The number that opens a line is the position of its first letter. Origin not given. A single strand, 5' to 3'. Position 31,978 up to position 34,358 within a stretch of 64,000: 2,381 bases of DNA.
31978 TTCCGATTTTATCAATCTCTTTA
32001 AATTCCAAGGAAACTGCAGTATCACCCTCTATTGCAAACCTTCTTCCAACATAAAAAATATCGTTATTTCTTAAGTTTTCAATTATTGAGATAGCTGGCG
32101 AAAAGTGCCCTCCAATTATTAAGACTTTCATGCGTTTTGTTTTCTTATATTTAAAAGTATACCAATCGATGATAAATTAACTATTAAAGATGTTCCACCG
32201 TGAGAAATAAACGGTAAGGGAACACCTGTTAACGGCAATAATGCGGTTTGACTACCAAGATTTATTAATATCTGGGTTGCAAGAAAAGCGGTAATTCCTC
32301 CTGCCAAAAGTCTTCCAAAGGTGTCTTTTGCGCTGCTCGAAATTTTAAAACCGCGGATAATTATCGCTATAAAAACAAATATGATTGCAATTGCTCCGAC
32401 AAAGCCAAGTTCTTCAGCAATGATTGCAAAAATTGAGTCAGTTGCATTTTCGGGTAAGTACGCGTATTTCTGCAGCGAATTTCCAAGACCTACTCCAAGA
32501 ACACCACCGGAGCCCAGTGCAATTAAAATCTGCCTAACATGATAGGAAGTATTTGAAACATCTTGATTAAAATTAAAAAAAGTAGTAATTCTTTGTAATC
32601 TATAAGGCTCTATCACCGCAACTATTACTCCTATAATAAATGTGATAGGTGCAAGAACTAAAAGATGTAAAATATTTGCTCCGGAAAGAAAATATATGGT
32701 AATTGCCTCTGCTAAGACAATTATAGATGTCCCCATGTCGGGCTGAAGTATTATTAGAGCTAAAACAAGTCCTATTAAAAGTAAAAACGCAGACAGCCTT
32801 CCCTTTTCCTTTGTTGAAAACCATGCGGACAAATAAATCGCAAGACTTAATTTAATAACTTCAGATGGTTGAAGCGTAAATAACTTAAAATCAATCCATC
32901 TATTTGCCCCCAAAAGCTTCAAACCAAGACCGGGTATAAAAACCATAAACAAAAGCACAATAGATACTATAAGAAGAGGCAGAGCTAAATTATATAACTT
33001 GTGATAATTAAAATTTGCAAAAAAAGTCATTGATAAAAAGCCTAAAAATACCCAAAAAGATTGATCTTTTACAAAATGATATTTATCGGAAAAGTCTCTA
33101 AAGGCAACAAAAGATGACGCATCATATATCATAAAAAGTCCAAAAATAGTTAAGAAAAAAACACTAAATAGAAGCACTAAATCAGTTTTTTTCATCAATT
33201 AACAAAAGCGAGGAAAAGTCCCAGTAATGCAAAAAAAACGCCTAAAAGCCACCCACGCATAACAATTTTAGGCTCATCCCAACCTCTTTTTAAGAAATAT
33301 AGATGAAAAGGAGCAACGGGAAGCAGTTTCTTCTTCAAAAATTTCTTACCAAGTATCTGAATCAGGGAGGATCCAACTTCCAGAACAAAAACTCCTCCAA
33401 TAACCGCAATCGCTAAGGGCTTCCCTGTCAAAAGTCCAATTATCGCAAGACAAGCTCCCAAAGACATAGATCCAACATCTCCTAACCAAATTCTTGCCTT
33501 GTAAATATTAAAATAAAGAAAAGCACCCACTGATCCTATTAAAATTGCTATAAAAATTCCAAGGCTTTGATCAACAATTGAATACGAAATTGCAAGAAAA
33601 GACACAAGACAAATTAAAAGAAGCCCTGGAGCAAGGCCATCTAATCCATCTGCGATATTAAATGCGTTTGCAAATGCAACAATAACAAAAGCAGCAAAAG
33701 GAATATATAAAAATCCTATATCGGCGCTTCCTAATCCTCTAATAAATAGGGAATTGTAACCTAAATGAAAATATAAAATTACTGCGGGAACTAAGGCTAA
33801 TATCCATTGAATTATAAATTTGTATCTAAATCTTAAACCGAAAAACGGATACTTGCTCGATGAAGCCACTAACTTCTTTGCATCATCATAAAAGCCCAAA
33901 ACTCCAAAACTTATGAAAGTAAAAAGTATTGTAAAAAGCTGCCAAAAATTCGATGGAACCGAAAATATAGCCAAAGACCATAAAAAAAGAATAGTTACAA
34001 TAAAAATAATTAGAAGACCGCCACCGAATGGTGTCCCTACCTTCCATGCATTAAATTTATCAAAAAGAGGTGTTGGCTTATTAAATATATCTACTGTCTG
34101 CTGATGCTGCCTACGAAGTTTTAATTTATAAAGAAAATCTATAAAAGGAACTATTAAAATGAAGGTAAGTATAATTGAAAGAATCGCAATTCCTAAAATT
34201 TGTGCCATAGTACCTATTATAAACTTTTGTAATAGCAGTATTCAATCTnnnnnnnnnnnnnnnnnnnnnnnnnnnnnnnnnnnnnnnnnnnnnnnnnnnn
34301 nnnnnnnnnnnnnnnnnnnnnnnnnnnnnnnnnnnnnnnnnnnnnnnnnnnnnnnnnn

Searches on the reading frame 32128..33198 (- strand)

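Call 52: search_protein_families(library=pfam, proteins=[window:32128-33198:-], max_evalue=0.001)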
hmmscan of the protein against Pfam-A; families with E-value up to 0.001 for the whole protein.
window:32128-33198:- (356 aa): 1 family
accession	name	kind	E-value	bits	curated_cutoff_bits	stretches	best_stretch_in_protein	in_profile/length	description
PF01098.24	FTSW_RODA_SPOVE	-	1.8e-96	323.7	26.4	1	9-355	3-354/356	Cell cycle protein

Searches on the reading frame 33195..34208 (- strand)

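Call 52: search_protein_families(library=pfam, proteins=[window:33195-34208:-], max_evalue=0.001)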
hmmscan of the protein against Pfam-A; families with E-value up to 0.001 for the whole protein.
window:33195-34208:- (337 aa): 1 family
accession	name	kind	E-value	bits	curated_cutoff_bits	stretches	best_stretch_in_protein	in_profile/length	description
PF00953.26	Glycos_transf_4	-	9.8e-30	104.1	27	1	92-260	2-158/160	Glycosyl transferase family 4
